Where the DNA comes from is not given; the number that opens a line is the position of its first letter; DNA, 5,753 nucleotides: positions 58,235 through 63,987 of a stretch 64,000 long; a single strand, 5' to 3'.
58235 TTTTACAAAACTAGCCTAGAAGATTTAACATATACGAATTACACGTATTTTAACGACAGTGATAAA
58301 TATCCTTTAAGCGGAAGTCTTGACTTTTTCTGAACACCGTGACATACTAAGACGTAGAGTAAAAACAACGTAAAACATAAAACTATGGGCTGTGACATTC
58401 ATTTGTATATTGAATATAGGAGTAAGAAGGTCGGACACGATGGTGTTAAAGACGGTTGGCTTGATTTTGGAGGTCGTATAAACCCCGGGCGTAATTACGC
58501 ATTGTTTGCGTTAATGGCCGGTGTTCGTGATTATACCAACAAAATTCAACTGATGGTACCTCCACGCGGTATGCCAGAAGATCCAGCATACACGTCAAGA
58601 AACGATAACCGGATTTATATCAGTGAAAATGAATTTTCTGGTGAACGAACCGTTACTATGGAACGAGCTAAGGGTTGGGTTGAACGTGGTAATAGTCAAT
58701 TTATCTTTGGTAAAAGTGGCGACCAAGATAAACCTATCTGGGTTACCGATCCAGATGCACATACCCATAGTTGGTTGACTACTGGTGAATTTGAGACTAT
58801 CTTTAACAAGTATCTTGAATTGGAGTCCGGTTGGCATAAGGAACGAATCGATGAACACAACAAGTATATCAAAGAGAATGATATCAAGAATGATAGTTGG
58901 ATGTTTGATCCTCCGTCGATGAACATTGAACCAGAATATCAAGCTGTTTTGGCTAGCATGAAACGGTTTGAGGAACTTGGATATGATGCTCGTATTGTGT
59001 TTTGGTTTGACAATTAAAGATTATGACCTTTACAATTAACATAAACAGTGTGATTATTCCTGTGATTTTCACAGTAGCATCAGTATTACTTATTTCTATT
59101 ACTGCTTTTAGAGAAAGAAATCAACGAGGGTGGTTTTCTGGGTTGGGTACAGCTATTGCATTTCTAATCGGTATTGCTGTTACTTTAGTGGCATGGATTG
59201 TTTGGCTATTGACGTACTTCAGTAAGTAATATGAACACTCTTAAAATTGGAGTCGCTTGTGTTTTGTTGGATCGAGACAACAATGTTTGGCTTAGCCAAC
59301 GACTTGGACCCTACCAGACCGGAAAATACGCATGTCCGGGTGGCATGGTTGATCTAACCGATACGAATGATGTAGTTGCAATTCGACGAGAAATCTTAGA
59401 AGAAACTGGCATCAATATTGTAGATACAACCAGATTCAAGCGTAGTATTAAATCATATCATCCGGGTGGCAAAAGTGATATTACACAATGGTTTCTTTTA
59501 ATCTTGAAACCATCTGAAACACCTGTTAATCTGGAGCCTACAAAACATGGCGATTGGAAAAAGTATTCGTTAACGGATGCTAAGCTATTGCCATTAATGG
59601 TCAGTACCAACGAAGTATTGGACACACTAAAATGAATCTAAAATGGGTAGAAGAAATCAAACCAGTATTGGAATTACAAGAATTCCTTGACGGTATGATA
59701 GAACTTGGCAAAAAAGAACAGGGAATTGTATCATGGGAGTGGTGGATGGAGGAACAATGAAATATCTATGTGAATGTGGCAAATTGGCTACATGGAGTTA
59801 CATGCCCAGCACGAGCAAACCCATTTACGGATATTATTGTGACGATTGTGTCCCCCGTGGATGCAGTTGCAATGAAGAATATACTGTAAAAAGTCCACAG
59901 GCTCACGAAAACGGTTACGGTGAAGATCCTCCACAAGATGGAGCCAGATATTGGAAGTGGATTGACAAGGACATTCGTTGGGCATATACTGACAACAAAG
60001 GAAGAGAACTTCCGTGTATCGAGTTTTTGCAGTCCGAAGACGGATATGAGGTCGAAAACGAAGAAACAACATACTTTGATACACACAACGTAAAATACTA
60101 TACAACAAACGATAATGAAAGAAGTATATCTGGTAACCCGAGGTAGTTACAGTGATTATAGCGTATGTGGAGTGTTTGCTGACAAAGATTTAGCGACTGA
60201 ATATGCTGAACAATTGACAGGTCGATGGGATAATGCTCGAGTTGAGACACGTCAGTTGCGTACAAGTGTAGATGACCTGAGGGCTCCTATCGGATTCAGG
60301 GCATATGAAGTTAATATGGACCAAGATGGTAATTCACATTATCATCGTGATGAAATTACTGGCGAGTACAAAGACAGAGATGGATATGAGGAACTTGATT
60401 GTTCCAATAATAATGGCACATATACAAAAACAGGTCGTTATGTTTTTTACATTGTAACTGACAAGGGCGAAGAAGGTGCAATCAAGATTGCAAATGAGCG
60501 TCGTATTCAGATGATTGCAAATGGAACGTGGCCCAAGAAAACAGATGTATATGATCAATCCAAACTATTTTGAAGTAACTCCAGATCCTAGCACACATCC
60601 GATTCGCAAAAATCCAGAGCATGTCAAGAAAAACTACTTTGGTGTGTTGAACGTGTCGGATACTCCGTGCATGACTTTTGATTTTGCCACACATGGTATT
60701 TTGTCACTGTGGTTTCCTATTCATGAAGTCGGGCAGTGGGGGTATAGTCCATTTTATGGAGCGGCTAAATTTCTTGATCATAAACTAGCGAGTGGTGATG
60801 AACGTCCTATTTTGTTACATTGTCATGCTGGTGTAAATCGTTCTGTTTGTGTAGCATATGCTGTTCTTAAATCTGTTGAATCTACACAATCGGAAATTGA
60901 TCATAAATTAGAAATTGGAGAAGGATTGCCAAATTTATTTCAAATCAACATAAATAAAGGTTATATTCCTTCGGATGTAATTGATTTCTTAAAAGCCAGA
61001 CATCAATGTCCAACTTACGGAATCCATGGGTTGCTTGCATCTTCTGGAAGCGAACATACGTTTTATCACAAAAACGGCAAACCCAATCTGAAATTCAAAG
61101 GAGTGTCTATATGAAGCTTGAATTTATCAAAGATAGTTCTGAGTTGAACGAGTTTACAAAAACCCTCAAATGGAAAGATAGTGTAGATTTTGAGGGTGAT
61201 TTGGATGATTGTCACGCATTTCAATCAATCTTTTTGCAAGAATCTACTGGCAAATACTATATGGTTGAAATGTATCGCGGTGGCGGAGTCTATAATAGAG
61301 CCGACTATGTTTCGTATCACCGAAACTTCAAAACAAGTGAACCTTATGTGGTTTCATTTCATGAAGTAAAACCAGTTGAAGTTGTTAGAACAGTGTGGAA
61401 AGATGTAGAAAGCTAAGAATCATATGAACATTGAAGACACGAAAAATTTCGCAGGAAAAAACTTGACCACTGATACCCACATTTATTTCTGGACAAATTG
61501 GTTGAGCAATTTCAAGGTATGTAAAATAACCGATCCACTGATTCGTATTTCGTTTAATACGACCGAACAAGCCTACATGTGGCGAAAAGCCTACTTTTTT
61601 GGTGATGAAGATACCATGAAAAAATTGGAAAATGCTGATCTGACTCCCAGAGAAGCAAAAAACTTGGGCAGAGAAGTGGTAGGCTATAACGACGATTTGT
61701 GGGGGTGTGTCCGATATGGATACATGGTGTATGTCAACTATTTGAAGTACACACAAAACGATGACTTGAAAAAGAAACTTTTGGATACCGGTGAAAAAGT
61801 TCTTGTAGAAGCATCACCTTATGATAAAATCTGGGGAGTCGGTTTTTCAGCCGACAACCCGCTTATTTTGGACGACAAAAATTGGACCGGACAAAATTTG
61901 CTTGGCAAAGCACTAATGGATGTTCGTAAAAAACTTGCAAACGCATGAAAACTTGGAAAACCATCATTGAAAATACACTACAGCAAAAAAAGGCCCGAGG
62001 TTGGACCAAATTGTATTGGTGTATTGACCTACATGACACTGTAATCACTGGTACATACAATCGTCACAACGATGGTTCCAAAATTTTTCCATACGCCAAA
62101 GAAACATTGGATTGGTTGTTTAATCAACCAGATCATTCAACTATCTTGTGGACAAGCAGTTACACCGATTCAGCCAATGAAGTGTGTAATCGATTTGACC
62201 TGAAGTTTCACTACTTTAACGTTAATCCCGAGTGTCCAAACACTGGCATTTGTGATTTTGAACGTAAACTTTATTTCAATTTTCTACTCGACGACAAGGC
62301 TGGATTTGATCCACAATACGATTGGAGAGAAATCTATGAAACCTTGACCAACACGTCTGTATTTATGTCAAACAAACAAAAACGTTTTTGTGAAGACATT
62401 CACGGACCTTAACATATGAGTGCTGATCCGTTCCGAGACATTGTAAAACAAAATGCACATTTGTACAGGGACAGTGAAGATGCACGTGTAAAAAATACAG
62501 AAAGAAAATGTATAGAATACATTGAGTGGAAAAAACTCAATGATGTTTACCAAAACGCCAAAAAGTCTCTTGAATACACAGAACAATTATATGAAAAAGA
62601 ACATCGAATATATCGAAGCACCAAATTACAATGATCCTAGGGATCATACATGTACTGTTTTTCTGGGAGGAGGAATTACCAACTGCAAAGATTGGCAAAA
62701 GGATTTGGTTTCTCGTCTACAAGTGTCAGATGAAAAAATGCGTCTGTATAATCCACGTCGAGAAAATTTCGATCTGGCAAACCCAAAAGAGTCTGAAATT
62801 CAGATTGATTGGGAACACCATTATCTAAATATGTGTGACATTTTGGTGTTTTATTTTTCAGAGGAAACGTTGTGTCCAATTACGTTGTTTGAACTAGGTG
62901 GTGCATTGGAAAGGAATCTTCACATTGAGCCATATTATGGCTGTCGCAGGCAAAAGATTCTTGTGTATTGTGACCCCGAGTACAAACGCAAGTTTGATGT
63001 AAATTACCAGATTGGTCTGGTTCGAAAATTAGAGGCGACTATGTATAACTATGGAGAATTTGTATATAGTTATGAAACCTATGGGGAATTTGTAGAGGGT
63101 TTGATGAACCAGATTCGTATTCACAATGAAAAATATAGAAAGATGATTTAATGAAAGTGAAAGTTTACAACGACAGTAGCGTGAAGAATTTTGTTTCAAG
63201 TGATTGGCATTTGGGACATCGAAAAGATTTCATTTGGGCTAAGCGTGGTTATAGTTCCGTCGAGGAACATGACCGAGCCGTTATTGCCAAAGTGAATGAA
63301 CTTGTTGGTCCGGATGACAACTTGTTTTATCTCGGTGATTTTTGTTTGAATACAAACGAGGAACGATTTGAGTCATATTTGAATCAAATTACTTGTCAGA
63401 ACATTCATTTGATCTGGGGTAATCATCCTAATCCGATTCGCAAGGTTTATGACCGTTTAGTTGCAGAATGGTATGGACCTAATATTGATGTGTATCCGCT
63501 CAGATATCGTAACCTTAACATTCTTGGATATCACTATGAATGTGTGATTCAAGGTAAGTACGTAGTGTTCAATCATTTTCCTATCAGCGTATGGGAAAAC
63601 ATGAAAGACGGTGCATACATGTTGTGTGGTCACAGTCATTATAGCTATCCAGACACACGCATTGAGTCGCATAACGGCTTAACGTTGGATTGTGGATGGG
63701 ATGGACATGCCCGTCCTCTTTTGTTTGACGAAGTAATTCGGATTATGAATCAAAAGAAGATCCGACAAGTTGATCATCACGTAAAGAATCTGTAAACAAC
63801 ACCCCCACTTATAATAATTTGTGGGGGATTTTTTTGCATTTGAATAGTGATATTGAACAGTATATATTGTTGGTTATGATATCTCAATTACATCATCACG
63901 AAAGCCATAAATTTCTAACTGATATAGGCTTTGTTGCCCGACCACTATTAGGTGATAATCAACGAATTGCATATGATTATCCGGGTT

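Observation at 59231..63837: Terminal operon packed with nucleotide and ADP-ribose processing domains: Nudix, Cys-phosphatase, NADAR, Nuc_deoxyrib_tr-like and calcineurin-like phosphoesterase, closed by a strong terminator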

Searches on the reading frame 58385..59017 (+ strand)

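Call 16: search_protein_families(library=pfam, proteins=[window:58385-59017:+], max_evalue=0.01)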
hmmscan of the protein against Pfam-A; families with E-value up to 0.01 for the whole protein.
window:58385-59017:+ (210 aa): 0 families

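Call 100: search_protein_families(library=phrogs, proteins=[window:58385-59017:+], max_evalue=0.001)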
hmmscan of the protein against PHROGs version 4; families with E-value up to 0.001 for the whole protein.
window:58385-59017:+ (210 aa): 1 family
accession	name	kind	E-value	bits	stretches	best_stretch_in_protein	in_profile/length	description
phrog_10141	-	unknown function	2.7e-16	61.3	1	1-163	1-133/212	-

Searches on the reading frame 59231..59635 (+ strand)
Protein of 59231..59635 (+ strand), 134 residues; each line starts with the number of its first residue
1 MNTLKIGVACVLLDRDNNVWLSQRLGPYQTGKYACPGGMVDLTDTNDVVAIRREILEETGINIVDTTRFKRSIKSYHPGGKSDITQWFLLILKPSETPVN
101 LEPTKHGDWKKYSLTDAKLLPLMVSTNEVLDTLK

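Call 3: search_protein_families(library=pfam, proteins=[window:59231-59635:+], max_evalue=0.1)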
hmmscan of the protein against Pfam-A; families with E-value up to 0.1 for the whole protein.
window:59231-59635:+ (134 aa): 2 families
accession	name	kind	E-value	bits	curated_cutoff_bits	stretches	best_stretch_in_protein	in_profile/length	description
PF00293.34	NUDIX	-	7.7e-14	52.3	21.1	1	5-125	3-126/134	NUDIX domain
PF22327.2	Nudt16-like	-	0.045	14.1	27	1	31-67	33-69/161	U8 snoRNA-decapping enzyme-like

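Call 7: search_protein_families(library=phrogs, proteins=[window:59231-59635:+], max_evalue=0.01)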
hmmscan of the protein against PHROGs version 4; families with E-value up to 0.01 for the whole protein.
window:59231-59635:+ (134 aa): 3 families
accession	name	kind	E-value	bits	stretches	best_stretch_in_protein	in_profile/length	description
phrog_1198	-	other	1.1e-10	42.7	1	2-110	35-143/253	MutT/NUDIX hydrolase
phrog_25541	-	unknown function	0.0028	18.2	1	29-66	94-130/210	-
phrog_9999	-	other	0.0066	17.4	1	33-64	55-86/186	nudix hydrolase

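Call 17: search_protein_families(library=ncbifam, proteins=[window:59231-59635:+], max_evalue=0.1)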
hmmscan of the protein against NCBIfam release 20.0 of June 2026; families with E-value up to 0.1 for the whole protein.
window:59231-59635:+ (134 aa): 20 families
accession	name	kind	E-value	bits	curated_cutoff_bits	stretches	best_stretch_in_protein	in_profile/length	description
NF008044.0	PRK10776.1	equivalog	3.4e-08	33.4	148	1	2-116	2-111/130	8-oxo-dGTP diphosphatase MutT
TIGR00586.1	mutt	equivalog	9.5e-07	28.9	97.9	1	2-109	3-105/129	8-oxo-dGTP diphosphatase MutT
NF001938.0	PRK00714.1-5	equivalog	3.6e-06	26.4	116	1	6-67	14-80/172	RNA pyrophosphohydrolase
NF006530.0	PRK08999.1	equivalog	1e-05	24.8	245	1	8-76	9-77/315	Nudix family hydrolase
NF050029.2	TransRepNtr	equivalog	6.6e-05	22.5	400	1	18-130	37-149/245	ADPR responsive transcriptional repressor NtrR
NF001937.0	PRK00714.1-4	equivalog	0.00049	19.7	139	1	4-66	7-65/161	RNA pyrophosphohydrolase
NF006961.0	PRK09438.1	equivalog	0.00075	19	103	1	38-118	39-130/151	dihydroneopterin triphosphate diphosphatase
NF007834.0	PRK10546.1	equivalog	0.00076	19.3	156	1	6-64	4-62/135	pyrimidine (deoxy)nucleoside triphosphate diphosphatase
NF001935.0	PRK00714.1-2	equivalog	0.0019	17.7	259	0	7-108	10-120/183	RNA pyrophosphohydrolase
NF001934.0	PRK00714.1-1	equivalog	0.0021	17.5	241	0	6-109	9-121/176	RNA pyrophosphohydrolase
NF001299.0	PRK00241.1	equivalog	0.016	14.6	158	1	11-65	140-192/263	NAD(+) diphosphatase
NF003785.0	PRK05379.1-1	equivalog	0.02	14.1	418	1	16-64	213-260/347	bifunctional nicotinamide-nucleotide adenylyltransferase/Nudix hydroxylase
NF041652.1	Nud_hyd_Dein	equivalog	0.026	14.7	200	1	10-85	18-95/152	Nudix hydrolase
TIGR02705.1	nudix_YtkD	equivalog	0.031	13.8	154.4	1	33-64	47-77/156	RNA deprotection pyrophosphohydrolase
NF003787.0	PRK05379.1-4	equivalog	0.032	13.2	449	1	19-74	221-274/346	bifunctional nicotinamide-nucleotide adenylyltransferase/Nudix hydroxylase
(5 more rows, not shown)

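Call 99: search_solved_structures(query=window:59231-59635:+, max_evalue=0.01)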
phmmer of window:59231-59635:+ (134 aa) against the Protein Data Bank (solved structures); distinct sequences matched with E-value up to 0.01: 9.
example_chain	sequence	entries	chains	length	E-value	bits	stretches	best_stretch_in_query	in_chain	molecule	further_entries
3hhj_A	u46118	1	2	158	7.2e-07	32.3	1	3-71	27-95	Mutator mutT protein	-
4kyx_A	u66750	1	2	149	5.4e-06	29.5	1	2-116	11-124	ADP-ribose pyrophosphatase MutT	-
6fl4_A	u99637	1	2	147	1e-05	28.6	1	9-113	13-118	Nudix hydrolase 1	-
5gp0_E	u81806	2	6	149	1.1e-05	28.5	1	9-113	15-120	Nudix hydrolase 1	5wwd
6dby_A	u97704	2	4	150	1.1e-05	28.5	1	9-113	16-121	Nudix hydrolase 1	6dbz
5wy6_E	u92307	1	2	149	5.9e-05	26.1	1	9-113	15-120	Nudix hydrolase 1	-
1mut_A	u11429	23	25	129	9.1e-05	25.5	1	3-110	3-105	NUCLEOSIDE TRIPHOSPHATE PYROPHOSPHOHYDROLASE | Mutator mutT protein | 7,8-dihydro-8-oxoguanine-triphosphatase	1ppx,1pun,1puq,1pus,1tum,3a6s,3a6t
7syc_A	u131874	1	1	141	0.00012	25.1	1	4-102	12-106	7,8-dihydro-8-oxoguanine-triphosphatase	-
2azw_A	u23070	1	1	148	0.0066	19.5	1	28-63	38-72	MutT/nudix family protein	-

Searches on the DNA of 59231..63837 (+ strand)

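Call 4: search_dna_similar(query=window:59231-63837:+, collection=phages, mode=near, max_rows=25)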
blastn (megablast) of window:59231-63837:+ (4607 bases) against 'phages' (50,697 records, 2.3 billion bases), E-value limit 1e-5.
Records with a match: 1; places in all: 1; records where one place covers at least 80% of the query: 0.
Best place of each record, by identity: 95-99% 1.
By first word of the organism name: Staphylococcus 1.
By host as written in the record: Staphylococcus aureus ATCC 25923 1.
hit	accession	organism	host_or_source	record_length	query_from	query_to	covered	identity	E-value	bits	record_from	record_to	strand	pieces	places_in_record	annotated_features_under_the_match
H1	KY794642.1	Staphylococcus phage vB_Sau_Clo6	Staphylococcus aureus ATCC 25923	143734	2573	2612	1%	95.0%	6e-7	64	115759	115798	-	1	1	hypothetical protein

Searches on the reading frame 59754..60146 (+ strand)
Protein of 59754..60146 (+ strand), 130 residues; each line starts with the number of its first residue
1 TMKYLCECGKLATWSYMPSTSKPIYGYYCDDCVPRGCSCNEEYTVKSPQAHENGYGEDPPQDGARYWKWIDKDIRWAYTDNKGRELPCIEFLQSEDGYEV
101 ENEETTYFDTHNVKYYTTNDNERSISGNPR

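Call 3: search_protein_families(library=pfam, proteins=[window:59754-60146:+], max_evalue=0.1)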
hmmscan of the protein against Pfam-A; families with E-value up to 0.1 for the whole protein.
window:59754-60146:+ (130 aa): 0 families

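Call 7: search_protein_families(library=phrogs, proteins=[window:59754-60146:+], max_evalue=0.01)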
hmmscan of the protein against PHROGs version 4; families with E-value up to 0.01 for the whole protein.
window:59754-60146:+ (130 aa): 0 families

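Call 17: search_protein_families(library=ncbifam, proteins=[window:59754-60146:+], max_evalue=0.1)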
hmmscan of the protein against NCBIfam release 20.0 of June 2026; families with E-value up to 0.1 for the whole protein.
window:59754-60146:+ (130 aa): 0 families

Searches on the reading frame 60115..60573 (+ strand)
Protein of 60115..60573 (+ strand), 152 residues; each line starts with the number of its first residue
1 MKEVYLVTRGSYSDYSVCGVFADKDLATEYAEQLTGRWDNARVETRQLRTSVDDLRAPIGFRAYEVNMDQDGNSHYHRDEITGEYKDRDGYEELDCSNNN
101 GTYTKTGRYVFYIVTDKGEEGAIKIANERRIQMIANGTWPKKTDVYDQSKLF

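Call 3: search_protein_families(library=pfam, proteins=[window:60115-60573:+], max_evalue=0.1)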
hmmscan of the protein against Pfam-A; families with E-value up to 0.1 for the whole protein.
window:60115-60573:+ (152 aa): 1 family
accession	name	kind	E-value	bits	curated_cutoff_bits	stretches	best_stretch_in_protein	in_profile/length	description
PF24024.1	DUF7336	-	3.2e-07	30.5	25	1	3-35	2-35/60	Domain of unknown function (DUF7336)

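Call 7: search_protein_families(library=phrogs, proteins=[window:60115-60573:+], max_evalue=0.01)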
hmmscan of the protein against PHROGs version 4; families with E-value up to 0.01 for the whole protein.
window:60115-60573:+ (152 aa): 0 families

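Call 17: search_protein_families(library=ncbifam, proteins=[window:60115-60573:+], max_evalue=0.1)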
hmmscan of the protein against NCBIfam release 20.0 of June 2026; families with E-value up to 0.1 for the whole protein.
window:60115-60573:+ (152 aa): 1 family
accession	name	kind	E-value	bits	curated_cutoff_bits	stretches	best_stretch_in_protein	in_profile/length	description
NF052460.1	L-NosZ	equivalog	0.04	12.4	700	1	53-151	79-187/480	clade III lactonase-type nitrous-oxide reductase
